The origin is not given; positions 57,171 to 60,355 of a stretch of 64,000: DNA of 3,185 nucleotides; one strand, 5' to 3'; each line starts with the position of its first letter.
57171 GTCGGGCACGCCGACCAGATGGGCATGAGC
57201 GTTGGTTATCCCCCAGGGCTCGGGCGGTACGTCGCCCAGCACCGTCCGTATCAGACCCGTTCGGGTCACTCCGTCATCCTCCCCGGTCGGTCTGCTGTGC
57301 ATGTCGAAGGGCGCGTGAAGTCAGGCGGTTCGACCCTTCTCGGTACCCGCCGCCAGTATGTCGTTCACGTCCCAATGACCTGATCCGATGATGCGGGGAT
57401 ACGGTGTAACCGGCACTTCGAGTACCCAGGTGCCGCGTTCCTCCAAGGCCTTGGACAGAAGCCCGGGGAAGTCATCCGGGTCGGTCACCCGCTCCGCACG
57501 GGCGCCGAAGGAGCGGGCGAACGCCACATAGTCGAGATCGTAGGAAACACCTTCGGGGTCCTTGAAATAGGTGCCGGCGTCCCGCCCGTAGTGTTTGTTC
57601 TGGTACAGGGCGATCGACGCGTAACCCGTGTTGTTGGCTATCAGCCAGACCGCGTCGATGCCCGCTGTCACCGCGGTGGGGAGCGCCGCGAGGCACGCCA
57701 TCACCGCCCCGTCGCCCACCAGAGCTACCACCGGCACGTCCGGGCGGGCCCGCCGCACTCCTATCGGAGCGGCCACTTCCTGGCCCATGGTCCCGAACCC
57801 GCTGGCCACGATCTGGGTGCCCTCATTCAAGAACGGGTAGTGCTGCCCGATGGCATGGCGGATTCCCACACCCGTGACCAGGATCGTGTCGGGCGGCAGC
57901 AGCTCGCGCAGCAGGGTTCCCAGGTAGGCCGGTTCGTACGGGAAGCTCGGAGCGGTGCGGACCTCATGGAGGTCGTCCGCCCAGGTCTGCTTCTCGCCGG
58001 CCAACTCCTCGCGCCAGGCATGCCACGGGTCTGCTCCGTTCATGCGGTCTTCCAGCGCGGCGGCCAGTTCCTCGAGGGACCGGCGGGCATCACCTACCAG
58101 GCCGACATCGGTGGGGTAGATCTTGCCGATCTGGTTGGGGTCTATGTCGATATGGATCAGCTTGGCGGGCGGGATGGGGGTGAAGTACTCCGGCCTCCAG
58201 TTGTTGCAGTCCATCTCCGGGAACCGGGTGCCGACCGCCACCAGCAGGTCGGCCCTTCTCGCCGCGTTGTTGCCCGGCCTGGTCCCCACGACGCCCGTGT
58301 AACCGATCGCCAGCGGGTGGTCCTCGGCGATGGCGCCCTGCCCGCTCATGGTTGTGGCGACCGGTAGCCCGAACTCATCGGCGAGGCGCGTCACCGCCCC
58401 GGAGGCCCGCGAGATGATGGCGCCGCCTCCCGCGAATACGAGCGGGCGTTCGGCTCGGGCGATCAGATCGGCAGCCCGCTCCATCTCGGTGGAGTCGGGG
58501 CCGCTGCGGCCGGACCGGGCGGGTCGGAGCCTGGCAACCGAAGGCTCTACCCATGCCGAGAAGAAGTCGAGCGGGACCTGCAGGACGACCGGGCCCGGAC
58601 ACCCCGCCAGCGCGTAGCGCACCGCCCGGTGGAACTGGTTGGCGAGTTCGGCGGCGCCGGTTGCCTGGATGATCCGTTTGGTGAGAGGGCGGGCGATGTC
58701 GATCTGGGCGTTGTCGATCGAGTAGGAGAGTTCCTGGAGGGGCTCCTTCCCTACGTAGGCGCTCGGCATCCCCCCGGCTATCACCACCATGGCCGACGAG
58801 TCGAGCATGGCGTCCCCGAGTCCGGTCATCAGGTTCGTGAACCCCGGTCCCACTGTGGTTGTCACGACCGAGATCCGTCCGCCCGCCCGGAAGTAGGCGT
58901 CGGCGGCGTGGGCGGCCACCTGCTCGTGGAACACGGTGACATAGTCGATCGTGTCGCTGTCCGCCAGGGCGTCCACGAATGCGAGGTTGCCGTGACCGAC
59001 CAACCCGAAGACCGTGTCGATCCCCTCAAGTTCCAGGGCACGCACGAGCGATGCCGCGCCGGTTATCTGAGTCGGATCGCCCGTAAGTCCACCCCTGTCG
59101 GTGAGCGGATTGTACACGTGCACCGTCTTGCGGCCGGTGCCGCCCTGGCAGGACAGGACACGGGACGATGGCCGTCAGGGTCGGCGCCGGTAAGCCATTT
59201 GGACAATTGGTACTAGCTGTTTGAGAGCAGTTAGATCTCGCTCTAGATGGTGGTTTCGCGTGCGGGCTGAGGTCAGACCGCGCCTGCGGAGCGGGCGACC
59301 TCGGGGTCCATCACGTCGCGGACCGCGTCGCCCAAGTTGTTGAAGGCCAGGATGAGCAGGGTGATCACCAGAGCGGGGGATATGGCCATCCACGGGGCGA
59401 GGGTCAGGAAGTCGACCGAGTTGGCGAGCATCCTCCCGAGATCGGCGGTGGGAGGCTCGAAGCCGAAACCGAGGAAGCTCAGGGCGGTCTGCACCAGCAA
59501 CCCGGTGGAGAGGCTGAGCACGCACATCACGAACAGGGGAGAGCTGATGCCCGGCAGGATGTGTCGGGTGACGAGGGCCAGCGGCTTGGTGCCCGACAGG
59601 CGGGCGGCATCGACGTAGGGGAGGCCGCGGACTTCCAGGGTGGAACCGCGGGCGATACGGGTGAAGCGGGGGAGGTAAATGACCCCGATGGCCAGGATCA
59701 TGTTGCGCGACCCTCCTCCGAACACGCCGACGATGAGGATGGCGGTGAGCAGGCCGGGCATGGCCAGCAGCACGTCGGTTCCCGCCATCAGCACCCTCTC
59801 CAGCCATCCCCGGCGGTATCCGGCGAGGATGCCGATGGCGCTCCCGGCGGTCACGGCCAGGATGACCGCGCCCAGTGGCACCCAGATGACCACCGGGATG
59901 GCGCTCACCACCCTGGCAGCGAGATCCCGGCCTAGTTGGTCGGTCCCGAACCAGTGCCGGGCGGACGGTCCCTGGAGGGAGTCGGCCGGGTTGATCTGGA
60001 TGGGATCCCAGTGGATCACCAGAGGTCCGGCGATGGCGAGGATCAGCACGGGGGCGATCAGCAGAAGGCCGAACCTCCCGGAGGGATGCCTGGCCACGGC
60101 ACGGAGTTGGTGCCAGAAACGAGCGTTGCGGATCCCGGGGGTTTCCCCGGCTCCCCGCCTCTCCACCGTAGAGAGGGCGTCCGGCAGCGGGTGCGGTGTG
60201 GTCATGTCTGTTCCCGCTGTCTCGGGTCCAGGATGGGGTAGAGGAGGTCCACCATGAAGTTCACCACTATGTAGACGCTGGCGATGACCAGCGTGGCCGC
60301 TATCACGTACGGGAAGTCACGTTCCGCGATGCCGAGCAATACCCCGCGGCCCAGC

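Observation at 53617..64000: About 10.4-kb co-directional block: Dpp-type importer fused to ThDP-PTE-PTE-ThDP-aminotransferase, an apparently undescribed enzyme combination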

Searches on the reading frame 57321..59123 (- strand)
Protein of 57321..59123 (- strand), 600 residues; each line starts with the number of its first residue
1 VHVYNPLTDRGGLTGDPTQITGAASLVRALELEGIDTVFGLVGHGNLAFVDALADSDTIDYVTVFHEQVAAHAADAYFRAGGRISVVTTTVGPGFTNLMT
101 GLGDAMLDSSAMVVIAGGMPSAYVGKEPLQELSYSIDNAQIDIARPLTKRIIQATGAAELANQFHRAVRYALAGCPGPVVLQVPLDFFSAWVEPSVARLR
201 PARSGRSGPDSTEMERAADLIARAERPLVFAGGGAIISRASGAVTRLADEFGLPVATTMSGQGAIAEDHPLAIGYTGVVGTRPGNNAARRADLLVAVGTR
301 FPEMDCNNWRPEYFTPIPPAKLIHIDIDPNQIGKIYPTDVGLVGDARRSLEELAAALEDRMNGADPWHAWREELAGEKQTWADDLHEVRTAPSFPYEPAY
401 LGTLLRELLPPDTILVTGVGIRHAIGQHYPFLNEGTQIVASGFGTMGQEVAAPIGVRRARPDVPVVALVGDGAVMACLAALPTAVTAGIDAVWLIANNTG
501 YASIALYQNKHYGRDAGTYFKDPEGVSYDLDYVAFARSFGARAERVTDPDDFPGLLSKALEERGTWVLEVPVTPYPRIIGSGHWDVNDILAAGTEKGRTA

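Call 4: search_protein_families(library=pfam, proteins=[window:57321-59123:-])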
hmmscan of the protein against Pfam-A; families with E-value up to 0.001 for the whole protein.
window:57321-59123:- (600 aa): 3 families
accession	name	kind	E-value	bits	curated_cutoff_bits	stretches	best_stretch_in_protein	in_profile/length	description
PF00205.28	TPP_enzyme_M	-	8.1e-44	149.1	30.4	1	215-353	2-137/137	Thiamine pyrophosphate enzyme, central domain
PF02776.23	TPP_enzyme_N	-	3.6e-34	117.5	26.8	1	21-132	2-114/119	Thiamine pyrophosphate enzyme, N-terminal TPP binding domain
PF02775.26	TPP_enzyme_C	-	2.9e-28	99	21.9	1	425-570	9-151/151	Thiamine pyrophosphate enzyme, C-terminal TPP binding domain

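Call 5: search_protein_families(library=ncbifam, proteins=[window:57321-59123:-])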
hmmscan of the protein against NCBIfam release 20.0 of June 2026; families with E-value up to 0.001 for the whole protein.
window:57321-59123:- (600 aa): 54 families (the best 25 are shown)
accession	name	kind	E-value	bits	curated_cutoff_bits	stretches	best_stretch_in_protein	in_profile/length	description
TIGR00118.1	acolac_lg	equivalog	2.7e-105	352.9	538.35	1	21-573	2-535/557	biosynthetic-type acetolactate synthase large subunit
NF004919.0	PRK06276.1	equivalog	9.1e-102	341.2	866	1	21-574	2-540/582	acetolactate synthase large subunit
NF004710.0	PRK06048.1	equivalog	2.4e-94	316.8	976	1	16-572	4-537/561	acetolactate synthase large subunit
NF005860.0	PRK07789.1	equivalog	2.2e-92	310.4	881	1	16-561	30-566/615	acetolactate synthase large subunit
NF006187.0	PRK08322.1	equivalog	2.7e-91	306.7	509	1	22-572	4-528/548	acetolactate synthase large subunit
NF006052.0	PRK08199.1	subfamily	5.1e-91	305.7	539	1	18-574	6-539/559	thiamine pyrophosphate protein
NF006016.1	PRK08155.1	equivalog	9.8e-87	291.6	870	1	19-572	2-532/554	acetolactate synthase large subunit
NF005651.0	PRK07418.1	subfamily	1.4e-86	291.1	942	1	16-573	15-560/617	acetolactate synthase large subunit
NF006524.0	PRK08978.1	equivalog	1.7e-84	284.1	738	1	21-572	2-524/548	acetolactate synthase 2 catalytic subunit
NF006319.0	PRK08527.1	equivalog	2.6e-84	283.6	905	1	19-575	3-541/565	acetolactate synthase large subunit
NF006122.0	PRK08266.1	subfamily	1.8e-83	280.9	571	1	18-573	2-525/543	hypothetical protein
NF008431.0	PRK11269.1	equivalog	3.2e-83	280.2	791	1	23-562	7-541/591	glyoxylate carboligase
NF005058.0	PRK06466.1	equivalog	5.5e-81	272.7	951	1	20-563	4-537/574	acetolactate synthase 3 large subunit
NF005824.0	PRK07710.1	equivalog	1.3e-79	268.1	976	1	18-574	15-550/573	acetolactate synthase large subunit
NF005712.0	PRK07524.1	subfamily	1.5e-79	267.9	500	1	20-571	3-528/536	5-guanidino-2-oxopentanoate decarboxylase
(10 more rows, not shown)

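Call 24: search_solved_structures(query=window:57321-59123:-, max_evalue=1e-20)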
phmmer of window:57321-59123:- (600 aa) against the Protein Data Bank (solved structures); distinct sequences matched with E-value up to 1e-20: 123 (the best 60 are shown).
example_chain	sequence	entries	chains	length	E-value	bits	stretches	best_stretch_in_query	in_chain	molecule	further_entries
8xod_A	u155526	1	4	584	3.5e-70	240.3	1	17-571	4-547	BbmA-G484F complex with CBOA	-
8x3x_A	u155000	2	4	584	2.4e-69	237.6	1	17-571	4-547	BbmA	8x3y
7u25_A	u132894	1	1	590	1.1e-65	225.5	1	21-576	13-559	Acetolactate synthase, chloroplastic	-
3e9y_A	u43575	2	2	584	2e-65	224.6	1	21-576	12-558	Acetolactate synthase, chloroplastic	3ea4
6u9h_A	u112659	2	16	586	7e-65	222.8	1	21-576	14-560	Acetolactate synthase, chloroplastic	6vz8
1ybh_A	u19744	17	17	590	7.3e-65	222.8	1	21-576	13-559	Acetolactate synthase, chloroplast | Acetolactate synthase | Acetolactate synthase, chloroplastic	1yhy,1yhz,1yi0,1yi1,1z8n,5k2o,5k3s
8et5_A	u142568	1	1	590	1.1e-64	222.2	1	21-575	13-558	Acetolactate synthase, chloroplastic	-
7stq_A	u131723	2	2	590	1.7e-64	221.5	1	21-576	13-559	Acetolactate synthase, chloroplastic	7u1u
7tzz_A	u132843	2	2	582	9.9e-64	219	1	21-576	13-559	Acetolactate synthase, chloroplastic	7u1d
9yjz_A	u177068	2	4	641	1.6e-62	215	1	33-570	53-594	Acetolactate synthase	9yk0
1jsc_A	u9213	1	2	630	1.5e-60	208.6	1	20-574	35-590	ACETOHYDROXY-ACID SYNTHASE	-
6u9d_A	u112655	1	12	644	1.6e-60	208.4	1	20-574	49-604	Acetolactate synthase catalytic subunit, mitochondrial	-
1n0h_A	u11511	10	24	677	1.9e-60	208.2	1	20-574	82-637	Acetolactate synthase | Acetolactate synthase, mitochondrial | Acetolactate synthase catalytic subunit, mitochondrial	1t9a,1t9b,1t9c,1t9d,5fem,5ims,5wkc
6dek_A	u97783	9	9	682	2e-59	204.8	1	31-571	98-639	Acetolactate synthase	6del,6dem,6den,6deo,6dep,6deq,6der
6lpi_A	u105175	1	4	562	1.3e-57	198.8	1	12-540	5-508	Acetolactate synthase isozyme 1 large subunit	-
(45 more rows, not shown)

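Call 47: find_homologous_proteins(query=window:57321-59123:-, max_evalue=1e-60)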
Query window:57321-59123:- (600 aa): 862 proteins with E <= 1e-60 among 8000 candidates; the best 120 are listed.
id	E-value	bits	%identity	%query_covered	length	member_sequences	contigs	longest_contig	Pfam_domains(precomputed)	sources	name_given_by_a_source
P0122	0.0e+0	1349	99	100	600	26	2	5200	PF02775.27,PF02776.24,PF00205.29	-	-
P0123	0.0e+0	1180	89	98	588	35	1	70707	PF02775.27,PF02776.24,PF00205.29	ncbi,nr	ncbi:MAG: thiamine pyrophosphate-binding protein [bacterium]|nr:thiamine pyrophosphate-binding prote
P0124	0.0e+0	1168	87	98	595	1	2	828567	PF02775.27,PF02776.24,PF00205.29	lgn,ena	-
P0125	0.0e+0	1162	87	98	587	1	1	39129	PF02775.27,PF02776.24,PF00205.29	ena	-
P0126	0.0e+0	1157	87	98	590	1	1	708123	PF02775.27,PF02776.24,PF00205.29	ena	-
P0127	0.0e+0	1156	87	98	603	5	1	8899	PF02775.27,PF02776.24,PF00205.29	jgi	jgi:acetolactate synthase-1/2/3 large subunit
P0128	0.0e+0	1121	87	93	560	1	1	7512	PF02775.27,PF02776.24,PF00205.29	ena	-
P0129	0.0e+0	1120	87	93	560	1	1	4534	PF02775.27,PF02776.24,PF00205.29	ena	-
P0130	0.0e+0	1109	86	94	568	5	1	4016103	PF02775.27,PF02776.24,PF00205.29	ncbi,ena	-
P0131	0.0e+0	1107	85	97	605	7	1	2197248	PF02775.27,PF02776.24,PF00205.29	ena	-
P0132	0.0e+0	1080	84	94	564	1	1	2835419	PF02775.27,PF02776.24,PF00205.29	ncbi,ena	-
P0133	0.0e+0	1073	80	98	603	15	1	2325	PF02775.27,PF02776.24,PF00205.29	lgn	-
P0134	0.0e+0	1067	80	97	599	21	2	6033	PF02775.27,PF02776.24,PF00205.29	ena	-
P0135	2.4e-296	1002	87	83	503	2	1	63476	PF02775.27,PF00205.29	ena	-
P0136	2.5e-292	989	74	96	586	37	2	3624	PF02775.27,PF02776.24,PF00205.29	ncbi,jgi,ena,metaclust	metaclust:\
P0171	8.1e-193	660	54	97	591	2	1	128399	PF02775.27,PF02776.24,PF00205.29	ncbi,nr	ncbi:thiamine pyrophosphate-binding protein [Cryobacterium tagatosivorans]|nr:thiamine pyrophosphate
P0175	3.1e-192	658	55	96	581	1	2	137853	PF02775.27,PF02776.24,PF00205.29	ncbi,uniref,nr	ncbi:thiamine pyrophosphate-binding protein [Agromyces aerolatus]|uniref:thiamine pyrophosphate-bind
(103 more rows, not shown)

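Call 48: find_encoding_contigs(protein=P0171, flank=10000, max_places=1)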
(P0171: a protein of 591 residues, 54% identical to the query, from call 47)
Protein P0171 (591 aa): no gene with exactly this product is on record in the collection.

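Call 49: find_encoding_contigs(protein=P0175, flank=10000, max_places=1)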
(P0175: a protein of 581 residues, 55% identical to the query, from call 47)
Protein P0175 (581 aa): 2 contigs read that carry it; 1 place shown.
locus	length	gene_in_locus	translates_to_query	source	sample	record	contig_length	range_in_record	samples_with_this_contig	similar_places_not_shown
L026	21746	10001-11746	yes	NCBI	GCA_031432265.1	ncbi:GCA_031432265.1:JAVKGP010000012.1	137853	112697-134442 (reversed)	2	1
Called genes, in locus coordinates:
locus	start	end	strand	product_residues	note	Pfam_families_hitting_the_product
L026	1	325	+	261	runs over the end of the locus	PF04909:Amidohydro_2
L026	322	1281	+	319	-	PF12911:OppC_N (weak), PF00528:BPD_transp_1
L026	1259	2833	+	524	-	PF00496:SBP_bac_5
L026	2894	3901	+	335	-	PF19300:BPD_transp_1_N, PF00528:BPD_transp_1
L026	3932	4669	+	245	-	PF02585:PIG-L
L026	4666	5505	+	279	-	PF01261:AP_endonuc_2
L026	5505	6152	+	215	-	-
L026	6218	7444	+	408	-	PF01041:DegT_DnrJ_EryC1, PF00155:Aminotran_1_2, PF01053:Cys_Met_Meta_PP (weak), PF00266:Aminotran_5 (weak)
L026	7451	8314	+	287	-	PF01261:AP_endonuc_2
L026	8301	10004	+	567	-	PF02776:TPP_enzyme_N, PF00205:TPP_enzyme_M, PF02775:TPP_enzyme_C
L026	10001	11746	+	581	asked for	PF02776:TPP_enzyme_N, PF00205:TPP_enzyme_M, PF02775:TPP_enzyme_C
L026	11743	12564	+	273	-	PF00005:ABC_tran, PF02463:SMC_N (weak), PF13304:AAA_21 (weak)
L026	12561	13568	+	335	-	PF00005:ABC_tran, PF13401:AAA_22 (faint), PF13304:AAA_21 (faint), PF08352:oligo_HPY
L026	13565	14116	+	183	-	PF02627:CMD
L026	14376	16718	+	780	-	-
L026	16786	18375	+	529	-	PF01297:ZnuA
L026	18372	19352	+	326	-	-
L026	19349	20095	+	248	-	PF00005:ABC_tran, PF13304:AAA_21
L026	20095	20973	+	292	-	PF00950:ABC-3, PF01032:FecCD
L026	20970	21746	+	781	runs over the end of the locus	PF16640:Big_3_5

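Call 53: search_protein_families(library=ncbifam, proteins=[L026:3932-4669:+, L026:6218-7444:+, L026:5505-6152:+, L026:8301-10004:+, L026:4666-5505:+, L026:7451-8314:+, L026:13565-14116:+], max_evalue=0.001)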
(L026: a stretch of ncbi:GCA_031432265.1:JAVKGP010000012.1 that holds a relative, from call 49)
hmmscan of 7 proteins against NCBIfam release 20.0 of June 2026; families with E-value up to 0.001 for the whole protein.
L026:3932-4669:+ (245 aa): 5 families
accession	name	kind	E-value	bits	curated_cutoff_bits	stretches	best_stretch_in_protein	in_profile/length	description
TIGR04001.1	thiol_BshB1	equivalog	6.4e-28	98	182.5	1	16-219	3-219/226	bacillithiol biosynthesis deacetylase BshB1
TIGR04000.1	thiol_BshB2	equivalog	5.3e-14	52.4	195.25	1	16-190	2-191/217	bacillithiol biosynthesis deacetylase BshB2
TIGR03446.1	mycothiol_Mca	equivalog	1.6e-07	31.2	277.15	1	17-70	3-56/283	mycothiol conjugate amidase Mca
TIGR03445.1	mycothiol_MshB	equivalog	2.2e-05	24.5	224.35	1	18-72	1-54/284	N-acetyl-1-D-myo-inositol-2-amino-2-deoxy-alpha-D-glucopyranoside deacetylase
NF002557.0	PRK02122.1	subfamily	3.4e-05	22.1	384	1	4-57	360-413/653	glucosamine-6-phosphate deaminase-like protein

L026:6218-7444:+ (408 aa): 34 families (the best 25 are shown)
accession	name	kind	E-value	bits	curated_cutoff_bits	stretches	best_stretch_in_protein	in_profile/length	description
TIGR03588.1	PseC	equivalog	1.4e-79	267.8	423.5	1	34-404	11-378/380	UDP-4-amino-4,6-dideoxy-N-acetyl-beta-L-altrosamine transaminase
NF008658.2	PRK11658.1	equivalog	3.4e-73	246.5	631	1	32-406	12-377/379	UDP-4-amino-4-deoxy-L-arabinose aminotransferase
NF008687.0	PRK11706.1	equivalog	2.1e-65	220.9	375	1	30-404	7-372/375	dTDP-4-amino-4,6-dideoxygalactose transaminase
TIGR04181.1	NHT_00031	hypoth_equivalog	2.9e-57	194.2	420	1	34-385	10-357/359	LegC family aminotransferase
NF011936.0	PRK15407.1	equivalog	2.8e-53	181.2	423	1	29-407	41-437/440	lipopolysaccharide biosynthesis protein RfbH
TIGR02379.1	ECA_wecE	subfamily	1.6e-51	175.3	434.85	1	35-302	12-272/376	dTDP-4-amino-4,6-dideoxy-D-glucose transaminase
TIGR04427.1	PLP_DesI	equivalog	9e-51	173.2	650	1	38-405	36-382/390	dTDP-4-dehydro-6-deoxyglucose aminotransferase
NF040779.1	Sec_lyase_SclA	exception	3.3e-11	42.7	525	1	74-351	67-334/378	selenocysteine lyase SclA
NF004770.0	PRK06108.1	subfamily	6e-11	41.8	422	1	62-194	90-229/396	pyridoxal phosphate-dependent aminotransferase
NF005816.0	PRK07682.1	equivalog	2.2e-10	39.7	620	1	80-177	102-205/390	aminotransferase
NF041364.1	GntC_guanitoxin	equivalog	9.1e-10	37.9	415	1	77-176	69-175/356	guanitoxin biosynthesis PLP-dependent (S)-gamma-hydroxy-L-arginine cyclodehydratase GntC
NF005855.0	PRK07777.1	equivalog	3.3e-09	36.5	553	1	78-174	99-202/391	pyridoxal phosphate-dependent aminotransferase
NF006569.0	PRK09082.1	subfamily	1.6e-08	34.1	420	1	75-174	98-202/386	methionine aminotransferase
NF006488.0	PRK08912.1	equivalog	1.6e-08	33.9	498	1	75-174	94-198/387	aminotransferase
NF009079.0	PRK12414.1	subfamily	7.9e-07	28.4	481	1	87-174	108-201/384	methionine aminotransferase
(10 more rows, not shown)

L026:5505-6152:+ (215 aa): 1 family
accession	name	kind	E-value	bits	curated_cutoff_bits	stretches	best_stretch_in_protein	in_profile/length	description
TIGR04001.1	thiol_BshB1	equivalog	2.7e-10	40.3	182.5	1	2-172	3-177/226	bacillithiol biosynthesis deacetylase BshB1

L026:8301-10004:+ (567 aa): 53 families (the best 25 are shown)
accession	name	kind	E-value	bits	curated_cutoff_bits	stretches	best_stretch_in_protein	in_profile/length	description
NF005470.0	PRK07064.1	equivalog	9.1e-58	196.6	495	1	6-525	7-521/552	thiamine pyrophosphate-binding protein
NF005712.0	PRK07524.1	subfamily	5.4e-50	170.3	500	1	6-531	5-526/536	5-guanidino-2-oxopentanoate decarboxylase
NF006122.0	PRK08266.1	subfamily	5.9e-49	167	571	1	7-540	7-530/543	hypothetical protein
TIGR00118.1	acolac_lg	equivalog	2.4e-45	155.1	538.35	1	7-535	4-535/557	biosynthetic-type acetolactate synthase large subunit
NF006052.0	PRK08199.1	subfamily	5.4e-45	153.7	539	1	6-536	10-539/559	thiamine pyrophosphate protein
NF005713.0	PRK07525.1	subfamily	3.7e-43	147.8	620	2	10-304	12-302/592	sulfoacetaldehyde acetyltransferase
TIGR03457.1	sulphoacet_xsc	equivalog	2.8e-42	144.9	676.4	2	10-289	8-279/579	sulfoacetaldehyde acetyltransferase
NF006187.0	PRK08322.1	equivalog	3.8e-42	144.4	509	1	7-518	5-513/548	acetolactate synthase large subunit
NF004772.0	PRK06112.1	subfamily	1.9e-40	138.8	673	2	5-344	15-353/578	acetolactate synthase catalytic subunit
NF006524.0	PRK08978.1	equivalog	7.5e-40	136.7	738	1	7-530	4-520/548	acetolactate synthase 2 catalytic subunit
NF006377.0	PRK08611.1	equivalog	1.7e-39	135.9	742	1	7-532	7-527/576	pyruvate oxidase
NF004919.0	PRK06276.1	equivalog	5.7e-38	130.6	866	1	7-532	4-536/582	acetolactate synthase large subunit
NF004710.0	PRK06048.1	equivalog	1.6e-34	119.3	976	2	7-288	11-289/561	acetolactate synthase large subunit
TIGR02720.1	pyruv_oxi_spxB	equivalog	1.9e-33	115.7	637.85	1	10-534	5-531/575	pyruvate oxidase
NF058623.1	HdaclCoAlyACT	equivalog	6.4e-33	114.2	600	2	5-341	11-336/575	2-hydroxyacyl-CoA lyase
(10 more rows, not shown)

L026:4666-5505:+ (279 aa): 1 family
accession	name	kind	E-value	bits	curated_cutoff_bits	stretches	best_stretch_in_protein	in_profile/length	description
NF009688.0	PRK13209.1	subfamily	2.6e-06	26.6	317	1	40-203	57-220/286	L-ribulose-5-phosphate 3-epimerase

L026:7451-8314:+ (287 aa): 3 families
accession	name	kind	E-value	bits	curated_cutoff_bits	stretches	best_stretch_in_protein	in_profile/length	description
TIGR04379.1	myo_inos_iolE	equivalog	1.2e-08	34.9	290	1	113-247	129-255/290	myo-inosose-2 dehydratase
NF009689.0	PRK13210.1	subfamily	4.6e-06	26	200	1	42-257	53-255/286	L-ribulose-5-phosphate 3-epimerase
TIGR00542.1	hxl6Piso_put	equivalog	1.2e-05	24.8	272.15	1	78-259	93-250/279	L-ribulose-5-phosphate 3-epimerase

L026:13565-14116:+ (183 aa): 0 families

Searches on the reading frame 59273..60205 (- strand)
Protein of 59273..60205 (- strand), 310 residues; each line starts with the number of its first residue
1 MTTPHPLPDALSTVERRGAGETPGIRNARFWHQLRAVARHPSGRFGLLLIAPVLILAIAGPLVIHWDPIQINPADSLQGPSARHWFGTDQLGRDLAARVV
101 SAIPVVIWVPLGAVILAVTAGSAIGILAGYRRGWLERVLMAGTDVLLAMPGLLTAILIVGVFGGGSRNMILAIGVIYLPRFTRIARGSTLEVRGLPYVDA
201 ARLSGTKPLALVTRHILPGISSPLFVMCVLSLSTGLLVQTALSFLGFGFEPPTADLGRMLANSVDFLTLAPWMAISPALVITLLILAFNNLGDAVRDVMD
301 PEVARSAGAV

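Call 4: search_protein_families(library=pfam, proteins=[window:59273-60205:-])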
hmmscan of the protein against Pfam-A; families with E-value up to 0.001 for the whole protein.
window:59273-60205:- (310 aa): 2 families
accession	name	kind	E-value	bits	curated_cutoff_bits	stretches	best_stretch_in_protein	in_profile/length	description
PF00528.27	BPD_transp_1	-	2.7e-24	86.3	26.4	1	121-304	1-183/184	Binding-protein-dependent transport system inner membrane component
PF12911.12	OppC_N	-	0.00042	20.6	23.9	1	35-80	8-53/53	N-terminal TM domain of oligopeptide transport permease C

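Call 5: search_protein_families(library=ncbifam, proteins=[window:59273-60205:-])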
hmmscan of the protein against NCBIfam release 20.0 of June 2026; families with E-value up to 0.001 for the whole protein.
window:59273-60205:- (310 aa): 21 families
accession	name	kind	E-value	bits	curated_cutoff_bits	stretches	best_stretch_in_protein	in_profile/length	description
NF045474.1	Opp2C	equivalog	5.2e-65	219.3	300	1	67-300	3-236/236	nickel transporter permease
NF011662.0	PRK15082.1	equivalog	1.5e-63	215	484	1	45-305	41-302/303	glutathione ABC transporter permease GsiD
NF045473.1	Opp1C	equivalog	5.2e-63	212.9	350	1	45-302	9-266/267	nickel/cobalt ABC transporter permease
TIGR02790.1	nickel_nikC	equivalog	6.9e-60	202.8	358.45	1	44-300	2-258/258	nickel ABC transporter permease subunit NikC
NF045476.1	Opp4C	equivalog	4.2e-59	200.1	350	1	38-301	11-277/278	oligopeptide ABC transporter permease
NF007738.0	PRK10417.1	equivalog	2.4e-54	184.7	335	1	41-304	9-272/277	nickel ABC transporter permease subunit NikC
NF007376.0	PRK09881.1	equivalog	4.9e-52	176.8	434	1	36-303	26-293/298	D,D-dipeptide ABC transporter permease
NF047573.1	opine_perm_CntC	exception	4.7e-49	167.2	440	1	35-302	3-270/271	staphylopine uptake ABC transporter permease subunit CntC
NF008160.0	PRK10913.1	equivalog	9.6e-45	153.3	483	1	29-303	21-298/300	dipeptide ABC transporter permease DppC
NF045475.1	Opp3C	equivalog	1.3e-41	142.8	450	1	82-302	106-326/328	oligopeptide ABC transporter permease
NF011935.0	PRK15406.1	equivalog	2.9e-36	125.8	433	1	60-302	56-300/302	oligopeptide ABC transporter permease OppC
NF011691.0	PRK15111.1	equivalog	1.4e-29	103.6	379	1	83-302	75-294/296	putrescine export ABC transporter permease SapC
NF043080.1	MMSYN1_0166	equivalog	4.4e-28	98.1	370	1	41-302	38-304/307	oligopeptide ABC transporter permease OppC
NF011596.0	PRK15021.1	subfamily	5.5e-20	71.7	439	1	79-304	116-340/341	microcin C ABC transporter permease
TIGR02789.1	nickel_nikB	equivalog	4.1e-07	29.7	447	1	97-308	92-311/314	nickel ABC transporter permease subunit NikB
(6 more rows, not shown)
